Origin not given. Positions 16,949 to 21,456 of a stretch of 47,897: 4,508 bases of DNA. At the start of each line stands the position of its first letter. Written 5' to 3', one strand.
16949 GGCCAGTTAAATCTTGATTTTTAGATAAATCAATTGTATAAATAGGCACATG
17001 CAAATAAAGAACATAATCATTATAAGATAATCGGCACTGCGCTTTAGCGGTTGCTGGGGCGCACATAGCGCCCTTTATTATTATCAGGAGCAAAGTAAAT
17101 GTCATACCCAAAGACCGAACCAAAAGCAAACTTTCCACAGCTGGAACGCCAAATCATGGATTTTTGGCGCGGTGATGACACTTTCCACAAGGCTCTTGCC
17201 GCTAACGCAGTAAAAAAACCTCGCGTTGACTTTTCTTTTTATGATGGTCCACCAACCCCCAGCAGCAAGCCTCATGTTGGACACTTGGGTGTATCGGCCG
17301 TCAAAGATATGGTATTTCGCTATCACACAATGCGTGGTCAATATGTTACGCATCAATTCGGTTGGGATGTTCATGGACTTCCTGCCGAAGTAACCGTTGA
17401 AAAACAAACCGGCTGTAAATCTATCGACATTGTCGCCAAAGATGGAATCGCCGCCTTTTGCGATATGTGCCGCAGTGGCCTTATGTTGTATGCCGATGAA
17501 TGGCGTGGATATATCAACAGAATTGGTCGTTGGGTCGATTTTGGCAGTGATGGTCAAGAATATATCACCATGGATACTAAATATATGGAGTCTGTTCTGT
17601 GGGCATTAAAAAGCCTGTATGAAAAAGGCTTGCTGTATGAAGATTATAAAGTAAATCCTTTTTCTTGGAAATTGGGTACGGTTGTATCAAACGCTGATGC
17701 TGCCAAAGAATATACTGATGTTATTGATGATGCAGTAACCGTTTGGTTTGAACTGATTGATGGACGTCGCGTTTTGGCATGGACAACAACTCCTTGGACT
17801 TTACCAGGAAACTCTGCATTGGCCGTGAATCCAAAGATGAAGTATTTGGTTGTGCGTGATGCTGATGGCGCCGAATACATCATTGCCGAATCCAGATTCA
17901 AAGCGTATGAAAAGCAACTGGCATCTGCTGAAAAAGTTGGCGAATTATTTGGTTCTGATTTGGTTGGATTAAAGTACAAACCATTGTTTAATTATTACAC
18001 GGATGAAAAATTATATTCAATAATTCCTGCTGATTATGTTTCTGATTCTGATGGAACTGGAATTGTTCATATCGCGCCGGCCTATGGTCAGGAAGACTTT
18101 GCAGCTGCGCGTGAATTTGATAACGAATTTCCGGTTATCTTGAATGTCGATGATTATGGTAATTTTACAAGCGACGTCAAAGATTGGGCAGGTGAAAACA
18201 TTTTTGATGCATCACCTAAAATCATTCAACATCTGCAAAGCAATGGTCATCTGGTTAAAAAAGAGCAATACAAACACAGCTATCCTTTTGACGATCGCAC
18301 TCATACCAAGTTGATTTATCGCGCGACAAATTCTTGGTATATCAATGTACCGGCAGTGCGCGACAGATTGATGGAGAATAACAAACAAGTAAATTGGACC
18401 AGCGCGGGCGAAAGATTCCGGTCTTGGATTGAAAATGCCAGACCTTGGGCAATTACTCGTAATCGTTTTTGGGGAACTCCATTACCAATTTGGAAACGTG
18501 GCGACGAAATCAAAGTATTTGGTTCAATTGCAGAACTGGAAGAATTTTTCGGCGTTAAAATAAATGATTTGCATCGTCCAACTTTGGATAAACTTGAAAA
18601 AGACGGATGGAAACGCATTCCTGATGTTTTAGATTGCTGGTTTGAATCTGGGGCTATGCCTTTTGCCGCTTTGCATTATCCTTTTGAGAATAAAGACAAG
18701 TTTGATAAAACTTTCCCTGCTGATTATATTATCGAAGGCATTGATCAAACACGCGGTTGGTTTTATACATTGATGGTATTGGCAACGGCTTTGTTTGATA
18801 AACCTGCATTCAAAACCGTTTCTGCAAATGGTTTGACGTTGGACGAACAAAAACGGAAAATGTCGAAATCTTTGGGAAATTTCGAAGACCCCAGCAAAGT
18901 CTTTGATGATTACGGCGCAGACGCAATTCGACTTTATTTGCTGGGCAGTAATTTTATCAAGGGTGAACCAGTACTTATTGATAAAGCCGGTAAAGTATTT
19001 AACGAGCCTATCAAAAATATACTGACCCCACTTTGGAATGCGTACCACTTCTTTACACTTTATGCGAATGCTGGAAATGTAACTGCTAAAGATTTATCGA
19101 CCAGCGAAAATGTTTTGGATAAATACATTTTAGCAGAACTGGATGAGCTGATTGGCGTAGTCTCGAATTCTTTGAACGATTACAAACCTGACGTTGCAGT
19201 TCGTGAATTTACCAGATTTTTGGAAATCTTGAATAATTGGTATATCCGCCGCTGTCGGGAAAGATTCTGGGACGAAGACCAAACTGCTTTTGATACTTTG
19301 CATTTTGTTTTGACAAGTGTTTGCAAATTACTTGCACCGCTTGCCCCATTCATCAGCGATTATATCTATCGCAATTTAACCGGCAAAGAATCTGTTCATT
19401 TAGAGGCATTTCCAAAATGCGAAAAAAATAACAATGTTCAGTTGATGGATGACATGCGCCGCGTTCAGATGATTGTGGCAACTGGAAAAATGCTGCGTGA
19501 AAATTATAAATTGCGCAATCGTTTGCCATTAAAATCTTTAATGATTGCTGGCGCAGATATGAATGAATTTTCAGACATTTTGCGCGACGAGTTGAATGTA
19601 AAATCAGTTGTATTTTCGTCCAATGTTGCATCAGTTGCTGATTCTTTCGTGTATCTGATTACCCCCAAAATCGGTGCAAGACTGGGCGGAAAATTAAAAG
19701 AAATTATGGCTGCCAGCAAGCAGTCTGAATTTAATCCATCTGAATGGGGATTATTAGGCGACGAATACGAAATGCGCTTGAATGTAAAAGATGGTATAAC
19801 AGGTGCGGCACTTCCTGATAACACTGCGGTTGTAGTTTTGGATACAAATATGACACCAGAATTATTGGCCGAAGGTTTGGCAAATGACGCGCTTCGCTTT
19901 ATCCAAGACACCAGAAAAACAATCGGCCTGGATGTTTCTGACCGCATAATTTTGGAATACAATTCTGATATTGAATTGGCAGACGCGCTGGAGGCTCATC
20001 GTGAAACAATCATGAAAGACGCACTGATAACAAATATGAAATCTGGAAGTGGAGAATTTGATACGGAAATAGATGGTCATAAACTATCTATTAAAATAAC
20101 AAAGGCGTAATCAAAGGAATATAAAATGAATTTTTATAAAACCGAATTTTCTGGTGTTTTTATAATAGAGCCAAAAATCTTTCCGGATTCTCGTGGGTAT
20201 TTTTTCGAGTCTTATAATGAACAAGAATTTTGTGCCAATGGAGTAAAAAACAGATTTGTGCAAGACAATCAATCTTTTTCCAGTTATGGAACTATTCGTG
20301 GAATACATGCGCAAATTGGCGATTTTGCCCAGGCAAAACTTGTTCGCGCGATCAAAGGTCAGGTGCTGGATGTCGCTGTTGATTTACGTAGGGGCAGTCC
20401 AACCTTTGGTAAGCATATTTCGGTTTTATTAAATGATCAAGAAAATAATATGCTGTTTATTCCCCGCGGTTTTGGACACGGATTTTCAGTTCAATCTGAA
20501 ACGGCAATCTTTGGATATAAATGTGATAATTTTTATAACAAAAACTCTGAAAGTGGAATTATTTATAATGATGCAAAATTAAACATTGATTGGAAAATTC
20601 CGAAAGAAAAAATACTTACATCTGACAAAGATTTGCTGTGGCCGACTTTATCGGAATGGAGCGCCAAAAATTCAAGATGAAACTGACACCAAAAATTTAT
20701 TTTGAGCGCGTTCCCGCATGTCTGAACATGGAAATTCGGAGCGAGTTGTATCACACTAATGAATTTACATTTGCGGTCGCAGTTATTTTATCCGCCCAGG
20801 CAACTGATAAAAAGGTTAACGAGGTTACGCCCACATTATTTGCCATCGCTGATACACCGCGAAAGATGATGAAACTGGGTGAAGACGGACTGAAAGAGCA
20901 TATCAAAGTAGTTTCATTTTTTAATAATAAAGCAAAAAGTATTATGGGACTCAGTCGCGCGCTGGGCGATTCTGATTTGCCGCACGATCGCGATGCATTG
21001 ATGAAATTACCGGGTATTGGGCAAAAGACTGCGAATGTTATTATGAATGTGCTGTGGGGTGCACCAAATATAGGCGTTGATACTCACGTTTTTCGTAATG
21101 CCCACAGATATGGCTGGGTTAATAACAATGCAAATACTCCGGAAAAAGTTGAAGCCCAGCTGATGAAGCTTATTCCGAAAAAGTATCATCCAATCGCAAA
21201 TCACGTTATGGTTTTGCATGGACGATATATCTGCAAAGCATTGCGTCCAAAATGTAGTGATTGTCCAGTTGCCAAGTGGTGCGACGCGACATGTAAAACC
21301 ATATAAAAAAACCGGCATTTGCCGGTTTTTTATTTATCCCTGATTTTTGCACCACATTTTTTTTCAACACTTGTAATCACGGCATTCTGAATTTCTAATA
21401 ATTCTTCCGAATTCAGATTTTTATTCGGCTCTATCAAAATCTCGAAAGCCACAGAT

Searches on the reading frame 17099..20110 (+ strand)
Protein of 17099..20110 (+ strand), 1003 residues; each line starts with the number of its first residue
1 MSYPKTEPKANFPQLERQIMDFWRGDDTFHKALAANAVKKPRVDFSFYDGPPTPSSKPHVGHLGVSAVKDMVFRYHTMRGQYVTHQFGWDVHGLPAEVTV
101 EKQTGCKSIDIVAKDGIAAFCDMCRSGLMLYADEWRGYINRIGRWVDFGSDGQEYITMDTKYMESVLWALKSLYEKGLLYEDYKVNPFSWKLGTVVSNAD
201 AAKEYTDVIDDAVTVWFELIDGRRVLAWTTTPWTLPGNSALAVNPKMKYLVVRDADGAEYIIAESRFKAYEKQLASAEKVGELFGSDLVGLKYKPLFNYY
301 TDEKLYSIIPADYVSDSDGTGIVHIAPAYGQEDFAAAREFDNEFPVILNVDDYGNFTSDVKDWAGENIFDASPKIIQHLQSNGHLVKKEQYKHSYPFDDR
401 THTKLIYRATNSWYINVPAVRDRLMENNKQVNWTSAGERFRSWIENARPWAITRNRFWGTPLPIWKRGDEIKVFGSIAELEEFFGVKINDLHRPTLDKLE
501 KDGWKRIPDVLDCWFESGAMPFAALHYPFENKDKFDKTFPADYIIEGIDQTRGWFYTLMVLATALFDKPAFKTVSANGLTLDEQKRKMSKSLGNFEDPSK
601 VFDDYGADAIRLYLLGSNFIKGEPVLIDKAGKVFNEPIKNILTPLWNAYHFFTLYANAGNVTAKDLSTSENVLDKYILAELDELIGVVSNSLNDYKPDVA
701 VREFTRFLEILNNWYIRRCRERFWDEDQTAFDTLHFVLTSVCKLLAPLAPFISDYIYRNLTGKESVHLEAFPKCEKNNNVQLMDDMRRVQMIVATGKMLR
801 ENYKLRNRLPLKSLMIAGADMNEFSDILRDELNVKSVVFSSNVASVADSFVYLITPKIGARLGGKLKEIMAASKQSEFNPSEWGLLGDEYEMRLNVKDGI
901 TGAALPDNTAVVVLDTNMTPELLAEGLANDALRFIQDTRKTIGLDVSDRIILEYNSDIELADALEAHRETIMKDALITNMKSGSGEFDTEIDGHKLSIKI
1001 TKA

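Call 31: find_encoding_contigs(protein=window:17099-20110:+, flank=10000, max_places=1)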
Protein window:17099-20110:+ (1003 aa): no gene with exactly this product is on record in the collection.
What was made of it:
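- Tried and rejected: A look-up of the window's IleRS failed because the product is not on record (call 31).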

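Call 34: search_protein_families(library=pfam, proteins=[window:17099-20110:+], max_evalue=0.001)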
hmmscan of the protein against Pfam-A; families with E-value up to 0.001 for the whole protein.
window:17099-20110:+ (1003 aa): 4 families
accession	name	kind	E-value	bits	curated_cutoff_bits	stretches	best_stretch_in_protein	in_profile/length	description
PF00133.28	tRNA-synt_1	-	1.9e-118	396.3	22.7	1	18-619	1-407/414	tRNA synthetases class I (I, L, M and V)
PF08264.19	Anticodon_1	-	3.4e-26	92.3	25.1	1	674-812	1-145/148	Anticodon-binding domain of tRNA ligase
PF19302.4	DUF5915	-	3.9e-23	82.4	27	1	826-1002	2-194/195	Domain of unknown function (DUF5915)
PF09334.17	tRNA-synt_1g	-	1.9e-14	53.7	20.1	1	55-103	11-59/391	tRNA synthetases class I (M)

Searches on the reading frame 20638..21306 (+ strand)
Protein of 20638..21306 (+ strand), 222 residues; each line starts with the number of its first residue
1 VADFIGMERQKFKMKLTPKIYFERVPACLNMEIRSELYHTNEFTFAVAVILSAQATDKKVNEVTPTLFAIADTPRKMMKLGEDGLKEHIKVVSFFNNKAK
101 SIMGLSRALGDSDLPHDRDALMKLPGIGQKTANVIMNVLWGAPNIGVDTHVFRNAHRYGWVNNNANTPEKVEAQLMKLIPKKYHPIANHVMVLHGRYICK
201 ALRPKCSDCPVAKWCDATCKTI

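Call 34: search_protein_families(library=pfam, proteins=[window:20638-21306:+], max_evalue=0.001)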
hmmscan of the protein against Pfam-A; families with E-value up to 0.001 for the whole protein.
window:20638-21306:+ (222 aa): 3 families
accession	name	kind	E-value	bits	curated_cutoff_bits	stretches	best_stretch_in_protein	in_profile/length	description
PF00730.31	HhH-GPD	-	1.2e-20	74.3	26.2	1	47-181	1-108/108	HhH-GPD superfamily base excision DNA repair protein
PF00633.29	HHH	-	2.9e-07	30.4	24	1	112-137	4-29/30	Helix-hairpin-helix motif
PF10576.14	EndIII_4Fe-2S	-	0.00064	20.4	20.5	0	199-215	1-17/17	Iron-sulfur binding domain of endonuclease III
